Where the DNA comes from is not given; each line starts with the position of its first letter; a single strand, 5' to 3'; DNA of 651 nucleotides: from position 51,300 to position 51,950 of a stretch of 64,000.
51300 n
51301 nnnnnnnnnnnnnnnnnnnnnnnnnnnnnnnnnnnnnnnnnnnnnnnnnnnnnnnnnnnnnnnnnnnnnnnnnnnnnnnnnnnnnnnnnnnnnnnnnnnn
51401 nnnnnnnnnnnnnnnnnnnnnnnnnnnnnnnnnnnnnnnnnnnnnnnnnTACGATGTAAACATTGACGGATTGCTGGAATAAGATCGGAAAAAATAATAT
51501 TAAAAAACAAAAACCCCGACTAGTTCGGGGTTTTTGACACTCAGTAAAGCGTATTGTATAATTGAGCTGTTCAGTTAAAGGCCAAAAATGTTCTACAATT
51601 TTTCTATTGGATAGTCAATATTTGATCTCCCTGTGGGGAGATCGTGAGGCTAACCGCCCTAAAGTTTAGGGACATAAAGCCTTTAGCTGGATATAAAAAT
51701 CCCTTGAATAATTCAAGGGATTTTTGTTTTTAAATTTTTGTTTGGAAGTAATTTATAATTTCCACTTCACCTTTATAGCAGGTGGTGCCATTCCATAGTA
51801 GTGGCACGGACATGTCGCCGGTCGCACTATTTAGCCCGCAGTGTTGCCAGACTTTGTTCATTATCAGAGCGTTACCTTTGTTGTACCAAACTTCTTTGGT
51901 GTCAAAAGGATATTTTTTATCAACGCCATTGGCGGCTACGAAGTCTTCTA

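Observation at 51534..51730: Orphan consensus promoter driving a ~160-nt ORF-less structured transcript (candidate sRNA)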

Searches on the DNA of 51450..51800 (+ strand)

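Call 4: search_rna_families(source=window, start=51450, end=51800, threshold=evalue, max_evalue=10, show_alignments=5)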
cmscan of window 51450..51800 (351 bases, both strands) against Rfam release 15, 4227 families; matches with E-value up to 10: 47.
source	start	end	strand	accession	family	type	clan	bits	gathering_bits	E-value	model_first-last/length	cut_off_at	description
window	51488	51561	-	RF01770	rimP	Cis-reg; leader;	-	30.8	47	0.0028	1-102/102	no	Gammaprotebacteria rimP leader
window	51692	51788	-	RF00514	His_leader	Cis-reg; leader;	-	30.1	49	0.0037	1-126/126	no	Histidine operon leader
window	51501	51726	+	RF02760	sR035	Gene; sRNA;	-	26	233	3.1e-05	1-206/206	no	sR035 sRNA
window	51478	51605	+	RF01770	rimP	Cis-reg; leader;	-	22.6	47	0.16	1-102/102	no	Gammaprotebacteria rimP leader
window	51693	51782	+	RF01774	rpsL_ricks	Cis-reg; leader;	-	22.5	60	2.5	1-131/131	no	Rickettsia rpsL leader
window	51571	51736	+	RF02384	FasX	Gene; sRNA;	-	22.4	100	0.099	1-205/205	no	FasX small RNA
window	51462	51536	+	RF02495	ohsC_RNA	Gene; antitoxin;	-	22.4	50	0.35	1-77/77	no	Oppression of Hydrophobic ORF by sRNA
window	51626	51719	+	RF01405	STnc490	Gene; sRNA;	-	22.2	56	0.022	1-124/124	no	STnc490 Hfq binding RNA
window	51670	51743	+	RF01770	rimP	Cis-reg; leader;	-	22.2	47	0.2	1-102/102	no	Gammaprotebacteria rimP leader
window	51691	51786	-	RF00515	PyrR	Cis-reg;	-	21.7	54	0.79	1-115/115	no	PyrR binding site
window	51501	51600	-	RF01772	rnk_pseudo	Cis-reg; leader;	-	21.2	55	0.22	1-108/108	no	Pseudomonas rnk leader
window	51693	51770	-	RF01470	rli38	Gene; sRNA;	-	21.2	49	1.1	1-150/150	no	Listeria sRNA rli38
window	51490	51578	-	RF02621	BSnc120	Gene; sRNA;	-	21.1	114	0.022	1-88/88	no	Brucella sRNA 120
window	51688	51732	+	RF03940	MIR9563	Gene; miRNA;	-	20.3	90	0.21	1-127/127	no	MIR9563 microRNA precursor family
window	51578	51734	+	RF02442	SpF66_sRNA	Gene; sRNA;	-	19.6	42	0.011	1-239/239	no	Streptococcus sRNA SpF66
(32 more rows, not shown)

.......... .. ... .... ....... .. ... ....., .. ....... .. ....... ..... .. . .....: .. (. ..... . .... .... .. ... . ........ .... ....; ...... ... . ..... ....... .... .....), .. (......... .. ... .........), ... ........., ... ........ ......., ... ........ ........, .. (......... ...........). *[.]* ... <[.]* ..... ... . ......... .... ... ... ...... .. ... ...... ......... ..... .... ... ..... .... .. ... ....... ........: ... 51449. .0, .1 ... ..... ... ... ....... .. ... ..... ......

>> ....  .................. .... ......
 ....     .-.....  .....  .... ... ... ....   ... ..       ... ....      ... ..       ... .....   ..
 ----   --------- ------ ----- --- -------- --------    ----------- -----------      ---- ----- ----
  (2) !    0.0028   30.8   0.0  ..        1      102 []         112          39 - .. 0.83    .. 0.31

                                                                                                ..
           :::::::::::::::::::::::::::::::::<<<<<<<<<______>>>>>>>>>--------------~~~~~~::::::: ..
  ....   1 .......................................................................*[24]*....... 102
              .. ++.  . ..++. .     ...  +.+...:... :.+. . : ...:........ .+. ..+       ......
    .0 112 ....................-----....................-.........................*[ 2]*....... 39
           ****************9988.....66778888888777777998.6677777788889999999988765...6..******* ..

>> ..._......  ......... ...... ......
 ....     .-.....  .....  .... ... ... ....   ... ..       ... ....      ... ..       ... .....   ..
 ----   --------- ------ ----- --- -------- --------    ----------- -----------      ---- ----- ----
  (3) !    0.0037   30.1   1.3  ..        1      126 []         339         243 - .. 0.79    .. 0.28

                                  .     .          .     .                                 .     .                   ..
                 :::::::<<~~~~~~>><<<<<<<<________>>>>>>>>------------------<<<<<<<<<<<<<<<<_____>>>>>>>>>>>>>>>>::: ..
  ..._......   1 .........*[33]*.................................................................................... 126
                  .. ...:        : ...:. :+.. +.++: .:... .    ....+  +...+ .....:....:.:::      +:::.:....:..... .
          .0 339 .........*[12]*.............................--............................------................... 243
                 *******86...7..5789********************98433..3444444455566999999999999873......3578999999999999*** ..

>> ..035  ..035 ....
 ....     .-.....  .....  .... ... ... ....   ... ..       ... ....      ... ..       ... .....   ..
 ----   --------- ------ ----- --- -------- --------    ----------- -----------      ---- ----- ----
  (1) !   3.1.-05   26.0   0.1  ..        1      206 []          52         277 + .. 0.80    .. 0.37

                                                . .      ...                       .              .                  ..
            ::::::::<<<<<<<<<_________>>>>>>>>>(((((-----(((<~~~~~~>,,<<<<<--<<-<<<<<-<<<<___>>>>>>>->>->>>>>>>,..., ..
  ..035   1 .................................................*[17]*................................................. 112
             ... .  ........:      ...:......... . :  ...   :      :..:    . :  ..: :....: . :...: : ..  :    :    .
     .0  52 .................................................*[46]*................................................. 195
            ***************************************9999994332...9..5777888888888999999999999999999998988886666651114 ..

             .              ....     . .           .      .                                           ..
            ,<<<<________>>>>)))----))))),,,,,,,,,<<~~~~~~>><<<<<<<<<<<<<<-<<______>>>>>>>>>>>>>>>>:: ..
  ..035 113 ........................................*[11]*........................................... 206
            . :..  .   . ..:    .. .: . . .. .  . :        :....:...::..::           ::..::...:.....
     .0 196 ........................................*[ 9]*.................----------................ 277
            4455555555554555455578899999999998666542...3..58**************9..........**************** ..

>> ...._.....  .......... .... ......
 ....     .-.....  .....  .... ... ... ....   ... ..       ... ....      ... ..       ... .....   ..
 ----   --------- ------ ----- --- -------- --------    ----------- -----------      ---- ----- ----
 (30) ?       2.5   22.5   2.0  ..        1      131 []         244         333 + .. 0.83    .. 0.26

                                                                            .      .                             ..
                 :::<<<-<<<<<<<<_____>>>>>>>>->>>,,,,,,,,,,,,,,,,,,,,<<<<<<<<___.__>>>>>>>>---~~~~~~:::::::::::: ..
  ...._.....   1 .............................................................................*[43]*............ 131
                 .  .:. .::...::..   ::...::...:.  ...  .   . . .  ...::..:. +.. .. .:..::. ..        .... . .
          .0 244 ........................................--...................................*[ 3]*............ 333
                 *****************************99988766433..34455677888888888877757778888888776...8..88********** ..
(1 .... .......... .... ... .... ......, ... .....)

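Call 21: build_rna_model(alignment_id=A1, structure=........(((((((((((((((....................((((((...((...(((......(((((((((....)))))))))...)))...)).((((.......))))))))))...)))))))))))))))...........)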
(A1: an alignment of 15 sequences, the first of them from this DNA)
Model R1 built from alignment A1 (15 sequences, 150 columns); structure: as given.
model positions 137; base pairs 38; branch points 1; effective number of sequences 2.93; information 0.59 bits per position. Calibrated on 0.2 Mb of random sequence (short: E-values are rough).
structure used (alignment columns):
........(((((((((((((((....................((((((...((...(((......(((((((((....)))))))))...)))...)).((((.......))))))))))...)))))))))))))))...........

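Call 22: search_with_rna_model(model_id=R1, sources=[window, L003, L004, L005, L006, L007, L008, L009, L010, L011, L012, L013, L014, L015, L016, L017, L018, L019, L020, L021, L022, L023, L024, L025, L026, L027, L028, L029, L030, L031, L032, L033, L034, L035, L036, L037, L038, L039, L040, L041, L042, L043, L044, L045, L046, L047, L048, L049, L050, L051, L052, L053, L054, L055, L056, L057, L058, L059, L060, L061, L062, L063, L064, L065, L066, L067, L068, L069, L070, L071, L072, L073, L074, L075, L076, L077, L078, L079, L080, L081, L082], max_evalue=1, make_alignment=true)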
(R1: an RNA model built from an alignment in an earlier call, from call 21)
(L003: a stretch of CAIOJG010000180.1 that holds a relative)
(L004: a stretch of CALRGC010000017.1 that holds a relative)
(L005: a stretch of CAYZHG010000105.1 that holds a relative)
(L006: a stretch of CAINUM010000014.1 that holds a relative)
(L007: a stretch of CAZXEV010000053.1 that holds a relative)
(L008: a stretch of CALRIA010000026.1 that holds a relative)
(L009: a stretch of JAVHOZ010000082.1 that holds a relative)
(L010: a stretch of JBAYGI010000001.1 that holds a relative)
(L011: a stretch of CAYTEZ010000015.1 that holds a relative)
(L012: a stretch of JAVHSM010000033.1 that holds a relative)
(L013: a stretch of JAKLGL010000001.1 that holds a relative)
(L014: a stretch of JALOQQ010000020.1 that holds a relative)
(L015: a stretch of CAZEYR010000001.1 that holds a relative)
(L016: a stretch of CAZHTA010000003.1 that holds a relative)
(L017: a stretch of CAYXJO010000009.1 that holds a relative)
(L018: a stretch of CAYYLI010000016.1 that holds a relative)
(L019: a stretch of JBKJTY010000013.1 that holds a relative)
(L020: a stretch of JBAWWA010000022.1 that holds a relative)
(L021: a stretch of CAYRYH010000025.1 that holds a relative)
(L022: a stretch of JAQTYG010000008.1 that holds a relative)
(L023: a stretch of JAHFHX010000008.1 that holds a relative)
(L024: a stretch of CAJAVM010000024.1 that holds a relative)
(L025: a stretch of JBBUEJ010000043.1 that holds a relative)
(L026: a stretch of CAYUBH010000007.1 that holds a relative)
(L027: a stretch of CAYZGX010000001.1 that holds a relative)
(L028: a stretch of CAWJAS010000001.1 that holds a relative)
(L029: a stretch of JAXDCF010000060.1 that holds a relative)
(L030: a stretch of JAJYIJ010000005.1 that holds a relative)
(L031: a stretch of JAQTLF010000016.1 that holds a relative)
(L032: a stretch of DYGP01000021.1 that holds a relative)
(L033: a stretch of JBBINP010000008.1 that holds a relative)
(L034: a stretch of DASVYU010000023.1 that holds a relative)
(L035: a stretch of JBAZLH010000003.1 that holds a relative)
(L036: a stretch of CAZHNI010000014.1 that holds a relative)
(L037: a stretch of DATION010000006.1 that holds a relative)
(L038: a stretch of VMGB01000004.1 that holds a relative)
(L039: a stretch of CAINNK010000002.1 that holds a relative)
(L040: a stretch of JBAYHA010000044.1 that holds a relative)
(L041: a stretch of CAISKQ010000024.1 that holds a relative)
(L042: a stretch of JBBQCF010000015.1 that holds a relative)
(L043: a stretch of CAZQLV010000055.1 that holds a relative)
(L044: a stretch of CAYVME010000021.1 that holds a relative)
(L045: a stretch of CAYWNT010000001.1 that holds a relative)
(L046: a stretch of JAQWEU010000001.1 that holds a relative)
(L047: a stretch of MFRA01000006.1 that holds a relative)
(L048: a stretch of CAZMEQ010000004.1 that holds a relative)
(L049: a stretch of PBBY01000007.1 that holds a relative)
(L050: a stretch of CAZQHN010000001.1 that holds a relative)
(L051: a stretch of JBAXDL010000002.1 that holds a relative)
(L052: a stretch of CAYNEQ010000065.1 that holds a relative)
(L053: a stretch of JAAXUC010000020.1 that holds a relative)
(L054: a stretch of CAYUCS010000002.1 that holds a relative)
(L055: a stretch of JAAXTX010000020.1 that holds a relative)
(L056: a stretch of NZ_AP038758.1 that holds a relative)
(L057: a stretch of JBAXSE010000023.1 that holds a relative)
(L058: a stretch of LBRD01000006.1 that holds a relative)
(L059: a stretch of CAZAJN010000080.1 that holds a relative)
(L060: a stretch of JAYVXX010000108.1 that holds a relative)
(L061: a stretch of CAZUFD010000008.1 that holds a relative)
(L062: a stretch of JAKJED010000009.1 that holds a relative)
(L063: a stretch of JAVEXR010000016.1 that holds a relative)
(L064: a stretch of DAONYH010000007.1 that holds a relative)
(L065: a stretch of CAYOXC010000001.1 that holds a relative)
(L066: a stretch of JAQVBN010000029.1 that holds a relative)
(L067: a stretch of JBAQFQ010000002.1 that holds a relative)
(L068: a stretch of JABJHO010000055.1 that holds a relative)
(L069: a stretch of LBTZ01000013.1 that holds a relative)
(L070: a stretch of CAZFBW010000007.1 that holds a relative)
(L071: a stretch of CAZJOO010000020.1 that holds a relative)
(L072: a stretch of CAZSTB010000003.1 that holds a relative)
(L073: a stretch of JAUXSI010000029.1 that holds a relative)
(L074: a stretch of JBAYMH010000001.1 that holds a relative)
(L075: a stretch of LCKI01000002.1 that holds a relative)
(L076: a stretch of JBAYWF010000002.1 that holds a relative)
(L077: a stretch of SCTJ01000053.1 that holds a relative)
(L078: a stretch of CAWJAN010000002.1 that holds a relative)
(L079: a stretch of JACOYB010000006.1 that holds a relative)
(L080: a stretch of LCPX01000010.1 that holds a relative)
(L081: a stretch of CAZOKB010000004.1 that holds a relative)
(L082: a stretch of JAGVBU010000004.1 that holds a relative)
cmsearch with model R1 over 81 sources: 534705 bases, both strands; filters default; matches with E-value up to 1: 22.
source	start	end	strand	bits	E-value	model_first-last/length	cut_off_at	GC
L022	3634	3772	-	127.3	5e-26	1-137/137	no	0.41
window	51564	51698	+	124.4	2.4e-25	1-137/137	no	0.39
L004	1878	2012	+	122.3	7.3e-25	1-137/137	no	0.39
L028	3635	3771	+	122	8.7e-25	1-137/137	no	0.4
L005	3661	3797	+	121.8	9.6e-25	1-137/137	no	0.42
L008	3609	3745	+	118.1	6.9e-24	1-137/137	no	0.38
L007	764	900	+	116.8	1.4e-23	1-137/137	no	0.41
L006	3667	3803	+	115.1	3.3e-23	1-137/137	no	0.42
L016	3667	3802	+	112.1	1.7e-22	1-137/137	no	0.44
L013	3658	3798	+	112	1.8e-22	1-137/137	no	0.38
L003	871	1005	+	110.3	4.5e-22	1-137/137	no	0.4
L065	3673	3813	+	108.6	1.1e-21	1-137/137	no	0.4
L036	3315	3451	+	106.1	4.2e-21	1-137/137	no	0.5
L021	3792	3930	+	105.2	6.8e-21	1-137/137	no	0.37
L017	3634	3771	-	101.9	3.9e-20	1-137/137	no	0.5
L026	3668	3807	-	92.4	6e-18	1-137/137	no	0.46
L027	3669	3808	-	92.2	6.9e-18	1-137/137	no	0.44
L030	1141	1275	+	78.5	9.9e-15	1-137/137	no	0.48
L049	4791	4928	+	54.9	2.9e-09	1-137/137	no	0.36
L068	4493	4632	+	52.4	1.1e-08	1-137/137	no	0.39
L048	4780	4915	+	28.6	0.0036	1-137/137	no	0.43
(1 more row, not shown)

Alignment A2: 22 matches aligned to the model, 161 columns, each read 5' to 3' on its own strand. Consensus structure (alignment columns), stored with it:
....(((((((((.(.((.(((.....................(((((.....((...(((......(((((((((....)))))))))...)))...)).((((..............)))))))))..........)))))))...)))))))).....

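Call 26: search_with_rna_model(model_id=R1, sources=[window, L003, L004, L005, L006, L007, L008, L013, L016, L017, L021, L022, L026, L027, L028, L030, L036, L048, L049, L065, L068, L083, L084, L085, L086, L087, L088, L089, L090, L091, L092, L093, L094, L095, L096, L097, L098, L099, L100, L101, L102, L103, L104, L105, L106, L107, L108, L109, L110, L111, L112, L113, L114, L115, L116, L117, L118, L119, L120, L121, L122, L123, L124, L125, L126, L127, L128, L129, L130, L131, L132, L133], max_evalue=0.01, make_alignment=true)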
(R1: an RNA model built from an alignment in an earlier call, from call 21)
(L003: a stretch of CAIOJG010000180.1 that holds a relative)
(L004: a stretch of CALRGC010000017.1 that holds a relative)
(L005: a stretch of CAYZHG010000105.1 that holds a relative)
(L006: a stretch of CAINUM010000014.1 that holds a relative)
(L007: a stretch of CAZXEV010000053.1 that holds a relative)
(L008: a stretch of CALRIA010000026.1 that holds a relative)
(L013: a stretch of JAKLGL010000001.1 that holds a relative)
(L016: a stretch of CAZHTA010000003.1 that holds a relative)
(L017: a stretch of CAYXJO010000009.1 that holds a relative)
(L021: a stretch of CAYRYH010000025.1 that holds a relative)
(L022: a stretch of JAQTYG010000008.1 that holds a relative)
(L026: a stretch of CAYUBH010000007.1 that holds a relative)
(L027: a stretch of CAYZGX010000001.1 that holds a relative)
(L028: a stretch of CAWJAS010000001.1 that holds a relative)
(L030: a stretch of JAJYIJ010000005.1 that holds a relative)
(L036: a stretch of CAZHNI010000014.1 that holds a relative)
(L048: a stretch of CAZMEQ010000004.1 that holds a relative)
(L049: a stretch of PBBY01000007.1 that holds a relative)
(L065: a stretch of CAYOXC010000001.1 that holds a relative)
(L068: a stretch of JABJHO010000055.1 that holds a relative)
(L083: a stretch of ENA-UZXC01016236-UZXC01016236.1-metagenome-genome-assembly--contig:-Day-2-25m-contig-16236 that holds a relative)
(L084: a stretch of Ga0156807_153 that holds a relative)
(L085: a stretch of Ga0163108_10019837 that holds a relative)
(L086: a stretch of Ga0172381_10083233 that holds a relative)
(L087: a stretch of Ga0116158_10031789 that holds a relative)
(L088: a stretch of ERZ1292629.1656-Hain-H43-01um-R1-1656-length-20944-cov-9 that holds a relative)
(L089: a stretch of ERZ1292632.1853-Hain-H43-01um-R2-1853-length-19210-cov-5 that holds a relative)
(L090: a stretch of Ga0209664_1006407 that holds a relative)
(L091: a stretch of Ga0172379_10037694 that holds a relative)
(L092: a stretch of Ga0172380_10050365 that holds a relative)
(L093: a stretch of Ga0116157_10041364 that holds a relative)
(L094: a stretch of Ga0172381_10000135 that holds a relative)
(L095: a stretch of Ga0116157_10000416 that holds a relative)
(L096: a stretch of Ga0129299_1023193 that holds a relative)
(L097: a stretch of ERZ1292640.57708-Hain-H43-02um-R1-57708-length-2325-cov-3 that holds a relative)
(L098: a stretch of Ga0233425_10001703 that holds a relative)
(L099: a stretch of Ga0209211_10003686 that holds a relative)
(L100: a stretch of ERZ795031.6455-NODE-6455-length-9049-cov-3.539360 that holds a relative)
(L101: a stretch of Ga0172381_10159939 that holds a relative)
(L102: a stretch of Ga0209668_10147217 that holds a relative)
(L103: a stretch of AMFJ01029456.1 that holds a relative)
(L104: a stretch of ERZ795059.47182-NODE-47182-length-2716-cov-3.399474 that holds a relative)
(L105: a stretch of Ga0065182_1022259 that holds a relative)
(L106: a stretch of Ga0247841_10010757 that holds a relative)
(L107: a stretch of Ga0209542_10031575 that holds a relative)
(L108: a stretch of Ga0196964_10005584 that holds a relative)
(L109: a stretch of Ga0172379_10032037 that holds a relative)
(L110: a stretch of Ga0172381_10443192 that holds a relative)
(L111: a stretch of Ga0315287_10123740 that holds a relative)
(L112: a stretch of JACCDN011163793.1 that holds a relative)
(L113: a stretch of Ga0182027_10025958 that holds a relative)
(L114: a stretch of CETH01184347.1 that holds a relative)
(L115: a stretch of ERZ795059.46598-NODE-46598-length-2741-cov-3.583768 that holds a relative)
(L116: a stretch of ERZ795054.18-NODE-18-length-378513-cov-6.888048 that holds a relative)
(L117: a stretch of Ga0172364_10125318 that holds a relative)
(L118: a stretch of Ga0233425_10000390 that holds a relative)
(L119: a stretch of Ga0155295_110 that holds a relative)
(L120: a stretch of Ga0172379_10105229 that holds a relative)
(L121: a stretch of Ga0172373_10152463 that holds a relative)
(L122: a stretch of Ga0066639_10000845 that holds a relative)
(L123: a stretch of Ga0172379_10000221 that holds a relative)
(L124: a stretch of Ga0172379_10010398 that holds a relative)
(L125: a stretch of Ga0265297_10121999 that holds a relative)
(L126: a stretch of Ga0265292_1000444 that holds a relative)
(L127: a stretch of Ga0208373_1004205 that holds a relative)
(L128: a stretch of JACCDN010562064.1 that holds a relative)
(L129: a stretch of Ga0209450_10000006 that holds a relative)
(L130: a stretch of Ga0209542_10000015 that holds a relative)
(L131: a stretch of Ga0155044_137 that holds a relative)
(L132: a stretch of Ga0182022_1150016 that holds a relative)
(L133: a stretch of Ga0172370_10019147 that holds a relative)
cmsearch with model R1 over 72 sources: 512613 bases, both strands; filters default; matches with E-value up to 0.01: 72.
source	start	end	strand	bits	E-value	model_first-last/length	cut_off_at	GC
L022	3634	3772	-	127.3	4.8e-26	1-137/137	no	0.41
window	51564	51698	+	124.4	2.3e-25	1-137/137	no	0.39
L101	256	393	-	122.8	5.4e-25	1-137/137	no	0.44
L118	2655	2791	+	122.3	6.9e-25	1-137/137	no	0.42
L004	1878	2012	+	122.3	7e-25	1-137/137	no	0.39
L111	2337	2471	-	122.2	7.2e-25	1-137/137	no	0.41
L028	3635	3771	+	122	8.3e-25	1-137/137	no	0.4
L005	3661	3797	+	121.8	9.2e-25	1-137/137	no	0.42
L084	1784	1920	-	121.8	9.2e-25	1-137/137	no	0.42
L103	585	721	+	121.8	9.2e-25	1-137/137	no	0.42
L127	11749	11885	+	121.8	9.2e-25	1-137/137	no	0.42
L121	1026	1160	+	121.4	1.1e-24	1-137/137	no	0.41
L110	454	593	-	119.2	3.7e-24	1-137/137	no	0.41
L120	1259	1396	-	118.5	5.4e-24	1-137/137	no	0.43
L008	3609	3745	+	118.1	6.7e-24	1-137/137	no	0.38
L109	455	594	+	117.6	8.7e-24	1-137/137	no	0.42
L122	8009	8145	+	117.3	1e-23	1-137/137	no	0.42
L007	764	900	+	116.8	1.3e-23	1-137/137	no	0.41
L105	1598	1734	+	116.5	1.6e-23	1-137/137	no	0.37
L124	7215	7352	-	115.3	2.9e-23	1-137/137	no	0.36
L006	3667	3803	+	115.1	3.2e-23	1-137/137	no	0.42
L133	2103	2239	-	115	3.4e-23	1-137/137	no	0.42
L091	3100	3235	+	113.9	6.3e-23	1-137/137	no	0.41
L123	2522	2659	+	113.8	6.5e-23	1-137/137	no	0.37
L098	3147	3282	-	113.7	6.8e-23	1-137/137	no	0.4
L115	585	720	-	112.3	1.4e-22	1-137/137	no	0.41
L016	3667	3802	+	112.1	1.6e-22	1-137/137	no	0.44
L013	3658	3798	+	112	1.7e-22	1-137/137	no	0.38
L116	5000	5140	-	112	1.7e-22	1-137/137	no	0.38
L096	1507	1647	-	111.7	2e-22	1-137/137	no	0.4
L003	871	1005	+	110.3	4.3e-22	1-137/137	no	0.4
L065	3673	3813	+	108.6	1.1e-21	1-137/137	no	0.4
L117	45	185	+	108.4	1.1e-21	1-137/137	no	0.45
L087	2000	2139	+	107.5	1.9e-21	1-137/137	no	0.39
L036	3315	3451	+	106.1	4e-21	1-137/137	no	0.5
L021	3792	3930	+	105.2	6.6e-21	1-137/137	no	0.37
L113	3664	3799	-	105.1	6.7e-21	1-137/137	no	0.4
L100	5808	5945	-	103.9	1.2e-20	1-137/137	no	0.41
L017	3634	3771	-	101.9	3.8e-20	1-137/137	no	0.5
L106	9924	10059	+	99.6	1.3e-19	1-137/137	no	0.46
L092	768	903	-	98.5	2.3e-19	1-137/137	no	0.46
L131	2098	2237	-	97.4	4e-19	1-137/137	no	0.44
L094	8981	9116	-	94.2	2.3e-18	1-137/137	no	0.44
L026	3668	3807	-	92.4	5.8e-18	1-137/137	no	0.46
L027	3669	3808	-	92.2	6.6e-18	1-137/137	no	0.44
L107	7485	7596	+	90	2.1e-17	1-112/137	3'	0.43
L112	4729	4866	-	89.7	2.4e-17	1-137/137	no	0.4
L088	4073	4210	-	88.5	4.7e-17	1-137/137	no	0.49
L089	11123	11260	-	88.5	4.7e-17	1-137/137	no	0.49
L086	2539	2674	-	82.2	1.3e-15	1-137/137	no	0.5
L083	1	134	-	81.4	2.1e-15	1-137/137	no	0.38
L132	775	913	+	81.2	2.3e-15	1-137/137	no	0.4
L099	12561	12698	-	79.9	4.6e-15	1-137/137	no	0.49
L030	1141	1275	+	78.5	9.5e-15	1-137/137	no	0.48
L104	501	639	-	73.1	1.8e-13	1-137/137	no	0.35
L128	608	740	-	72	3.2e-13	1-137/137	no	0.47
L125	1670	1810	-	70.3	7.5e-13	1-137/137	no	0.38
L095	804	940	+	70.1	8.7e-13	1-137/137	no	0.45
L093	906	1042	+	68.2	2.3e-12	1-137/137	no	0.47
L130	5348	5474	+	58.4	4.4e-10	1-137/137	no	0.4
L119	6513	6654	+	56.5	1.2e-09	1-137/137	no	0.44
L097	156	292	+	55.8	1.7e-09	1-137/137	no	0.44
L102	819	956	-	55.6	1.9e-09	1-137/137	no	0.43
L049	4791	4928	+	54.9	2.7e-09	1-137/137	no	0.36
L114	4802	4939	+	54.9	2.7e-09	1-137/137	no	0.36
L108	5255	5396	-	54.6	3.3e-09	1-137/137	no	0.44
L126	2878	3000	-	52.9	8e-09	1-137/137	no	0.41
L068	4493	4632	+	52.4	1e-08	1-137/137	no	0.39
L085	604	743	+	52.4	1e-08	1-137/137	no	0.39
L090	3628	3767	+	52.4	1e-08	1-137/137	no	0.39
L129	4131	4266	-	50.6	2.7e-08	1-137/137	no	0.44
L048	4780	4915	+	28.6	0.0035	1-137/137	no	0.43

Alignment A3: 72 matches aligned to the model, 177 columns, each read 5' to 3' on its own strand. Consensus structure (alignment columns), stored with it:
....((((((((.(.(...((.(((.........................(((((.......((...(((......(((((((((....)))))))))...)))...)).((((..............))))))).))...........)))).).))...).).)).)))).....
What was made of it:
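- On 6S RNA (SsrS): They were linked to the window by an independent model at 55.6 and 50.6 bits (call 26).
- Those two sequences had been found by a model built only from 15 other members, at 55.6 and 50.6 bits (call 26).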

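Call 49: build_rna_model(alignment_id=A3, structure=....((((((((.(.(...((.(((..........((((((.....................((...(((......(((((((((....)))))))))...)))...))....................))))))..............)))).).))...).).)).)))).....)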
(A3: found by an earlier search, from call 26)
Model R2 built from alignment A3 (72 sequences, 177 columns); structure: as given.
model positions 137; base pairs 35; branch points 0; effective number of sequences 4.9; information 0.59 bits per position. Calibrated on 0.2 Mb of random sequence (short: E-values are rough).
structure used (alignment columns):
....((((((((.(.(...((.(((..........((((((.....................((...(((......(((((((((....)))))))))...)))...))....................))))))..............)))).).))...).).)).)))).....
